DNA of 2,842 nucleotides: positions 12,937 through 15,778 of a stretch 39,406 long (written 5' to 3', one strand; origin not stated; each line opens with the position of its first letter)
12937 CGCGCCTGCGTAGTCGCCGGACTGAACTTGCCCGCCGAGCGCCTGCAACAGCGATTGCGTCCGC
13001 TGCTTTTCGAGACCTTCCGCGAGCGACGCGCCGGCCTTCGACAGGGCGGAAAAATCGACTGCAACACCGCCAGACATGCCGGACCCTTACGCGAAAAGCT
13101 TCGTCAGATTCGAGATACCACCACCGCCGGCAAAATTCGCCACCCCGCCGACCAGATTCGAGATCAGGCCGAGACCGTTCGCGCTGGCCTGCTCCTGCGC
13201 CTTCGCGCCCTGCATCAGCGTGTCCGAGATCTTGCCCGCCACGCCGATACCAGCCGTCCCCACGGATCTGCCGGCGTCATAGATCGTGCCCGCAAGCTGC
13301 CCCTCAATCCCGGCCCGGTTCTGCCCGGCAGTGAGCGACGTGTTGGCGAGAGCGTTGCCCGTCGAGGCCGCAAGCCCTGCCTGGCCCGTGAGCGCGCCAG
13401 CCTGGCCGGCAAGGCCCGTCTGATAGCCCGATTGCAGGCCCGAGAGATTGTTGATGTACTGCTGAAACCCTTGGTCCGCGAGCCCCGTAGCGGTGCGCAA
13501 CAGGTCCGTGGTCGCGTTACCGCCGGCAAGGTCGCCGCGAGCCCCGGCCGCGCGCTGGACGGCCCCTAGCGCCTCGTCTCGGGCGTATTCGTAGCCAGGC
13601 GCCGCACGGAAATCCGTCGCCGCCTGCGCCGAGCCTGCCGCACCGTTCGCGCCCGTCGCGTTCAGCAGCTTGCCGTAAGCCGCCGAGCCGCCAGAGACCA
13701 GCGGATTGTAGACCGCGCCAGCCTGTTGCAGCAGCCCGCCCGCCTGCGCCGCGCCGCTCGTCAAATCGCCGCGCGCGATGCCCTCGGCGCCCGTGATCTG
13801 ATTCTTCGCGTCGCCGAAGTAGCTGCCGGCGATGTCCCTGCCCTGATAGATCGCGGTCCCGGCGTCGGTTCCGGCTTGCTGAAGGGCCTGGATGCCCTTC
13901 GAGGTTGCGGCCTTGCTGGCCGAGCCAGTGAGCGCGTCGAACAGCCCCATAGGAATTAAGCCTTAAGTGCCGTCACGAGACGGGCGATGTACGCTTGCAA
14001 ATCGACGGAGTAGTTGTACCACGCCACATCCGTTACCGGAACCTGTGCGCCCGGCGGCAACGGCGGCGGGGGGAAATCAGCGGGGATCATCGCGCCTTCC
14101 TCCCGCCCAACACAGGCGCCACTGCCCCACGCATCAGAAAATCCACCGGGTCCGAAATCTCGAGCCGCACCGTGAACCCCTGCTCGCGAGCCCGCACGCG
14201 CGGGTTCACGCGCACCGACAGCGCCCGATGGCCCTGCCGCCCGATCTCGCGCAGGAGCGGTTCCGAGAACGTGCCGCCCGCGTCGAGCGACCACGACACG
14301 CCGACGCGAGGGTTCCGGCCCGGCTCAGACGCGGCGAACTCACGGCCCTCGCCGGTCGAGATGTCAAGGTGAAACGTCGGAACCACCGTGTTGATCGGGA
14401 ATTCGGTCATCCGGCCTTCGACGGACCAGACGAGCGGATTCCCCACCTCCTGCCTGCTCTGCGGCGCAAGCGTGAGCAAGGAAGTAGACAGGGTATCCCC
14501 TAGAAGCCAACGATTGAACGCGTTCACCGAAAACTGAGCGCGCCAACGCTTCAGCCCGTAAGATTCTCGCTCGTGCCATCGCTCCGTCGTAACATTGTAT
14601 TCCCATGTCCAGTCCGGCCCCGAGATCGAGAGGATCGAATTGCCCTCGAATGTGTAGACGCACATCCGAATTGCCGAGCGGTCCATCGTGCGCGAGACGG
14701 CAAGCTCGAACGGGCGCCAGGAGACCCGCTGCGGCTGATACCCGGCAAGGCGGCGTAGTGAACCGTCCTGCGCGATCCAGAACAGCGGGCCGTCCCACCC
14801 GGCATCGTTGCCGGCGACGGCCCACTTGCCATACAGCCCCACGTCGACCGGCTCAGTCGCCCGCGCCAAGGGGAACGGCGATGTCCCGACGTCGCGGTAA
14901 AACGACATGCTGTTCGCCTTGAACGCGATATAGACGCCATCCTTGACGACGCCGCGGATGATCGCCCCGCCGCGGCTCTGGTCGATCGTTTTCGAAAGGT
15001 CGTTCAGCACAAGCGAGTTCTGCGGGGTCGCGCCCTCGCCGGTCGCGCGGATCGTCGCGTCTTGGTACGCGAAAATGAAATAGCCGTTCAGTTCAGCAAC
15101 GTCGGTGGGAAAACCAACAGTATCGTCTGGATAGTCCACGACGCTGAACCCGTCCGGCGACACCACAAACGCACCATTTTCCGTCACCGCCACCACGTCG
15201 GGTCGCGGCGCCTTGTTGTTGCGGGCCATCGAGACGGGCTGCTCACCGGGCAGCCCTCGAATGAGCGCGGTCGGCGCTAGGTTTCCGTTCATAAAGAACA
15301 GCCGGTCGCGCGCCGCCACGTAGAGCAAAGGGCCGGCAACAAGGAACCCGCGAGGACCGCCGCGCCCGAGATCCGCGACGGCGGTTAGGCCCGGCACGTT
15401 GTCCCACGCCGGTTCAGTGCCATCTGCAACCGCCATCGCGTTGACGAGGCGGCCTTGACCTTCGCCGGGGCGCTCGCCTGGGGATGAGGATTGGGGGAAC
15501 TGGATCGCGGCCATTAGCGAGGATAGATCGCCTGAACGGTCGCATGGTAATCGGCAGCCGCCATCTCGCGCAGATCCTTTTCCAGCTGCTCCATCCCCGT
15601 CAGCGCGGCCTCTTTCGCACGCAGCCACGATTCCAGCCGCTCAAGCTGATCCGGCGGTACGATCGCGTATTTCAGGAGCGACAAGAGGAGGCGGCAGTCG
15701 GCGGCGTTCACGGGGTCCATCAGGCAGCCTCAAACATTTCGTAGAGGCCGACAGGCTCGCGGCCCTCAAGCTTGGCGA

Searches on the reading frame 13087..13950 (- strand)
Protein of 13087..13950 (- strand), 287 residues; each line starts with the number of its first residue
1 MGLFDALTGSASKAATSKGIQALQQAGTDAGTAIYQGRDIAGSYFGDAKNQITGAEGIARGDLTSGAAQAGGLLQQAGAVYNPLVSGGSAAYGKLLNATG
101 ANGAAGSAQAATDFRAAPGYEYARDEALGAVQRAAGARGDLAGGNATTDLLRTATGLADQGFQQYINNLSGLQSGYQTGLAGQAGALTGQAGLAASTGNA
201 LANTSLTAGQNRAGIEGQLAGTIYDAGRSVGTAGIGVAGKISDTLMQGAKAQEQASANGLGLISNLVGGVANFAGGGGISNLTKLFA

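Call 34: search_protein_families(library=phrogs, proteins=[window:13087-13950:-], max_evalue=0.001)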
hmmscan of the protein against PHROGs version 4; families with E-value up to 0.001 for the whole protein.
window:13087-13950:- (287 aa): 1 family
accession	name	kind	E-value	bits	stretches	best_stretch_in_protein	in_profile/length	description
phrog_598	-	DNA, RNA and nucleotide metabolism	3.6e-07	31.1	1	81-216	56-181/240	DNA ejection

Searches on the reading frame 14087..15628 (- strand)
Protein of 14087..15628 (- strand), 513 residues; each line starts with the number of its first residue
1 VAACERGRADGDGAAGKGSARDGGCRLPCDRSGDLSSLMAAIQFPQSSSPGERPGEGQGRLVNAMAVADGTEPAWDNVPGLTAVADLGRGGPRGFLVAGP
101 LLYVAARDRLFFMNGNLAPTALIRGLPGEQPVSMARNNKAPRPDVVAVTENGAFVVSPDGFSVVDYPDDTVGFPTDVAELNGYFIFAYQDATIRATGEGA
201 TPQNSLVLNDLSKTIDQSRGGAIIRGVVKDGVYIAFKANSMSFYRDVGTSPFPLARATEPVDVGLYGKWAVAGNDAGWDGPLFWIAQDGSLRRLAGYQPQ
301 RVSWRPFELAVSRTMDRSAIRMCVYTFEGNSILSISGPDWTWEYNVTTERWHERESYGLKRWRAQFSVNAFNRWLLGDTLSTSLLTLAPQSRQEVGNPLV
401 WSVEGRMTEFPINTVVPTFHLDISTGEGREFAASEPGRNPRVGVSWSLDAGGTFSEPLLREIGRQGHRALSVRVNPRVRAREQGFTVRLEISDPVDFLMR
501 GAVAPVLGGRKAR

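Call 34: search_protein_families(library=phrogs, proteins=[window:14087-15628:-], max_evalue=0.001)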
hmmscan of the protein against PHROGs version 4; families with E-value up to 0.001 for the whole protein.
window:14087-15628:- (513 aa): 1 family
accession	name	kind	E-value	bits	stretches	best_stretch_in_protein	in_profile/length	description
phrog_578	-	connector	1.9e-50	172.8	1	39-504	3-467/486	head closure Hc3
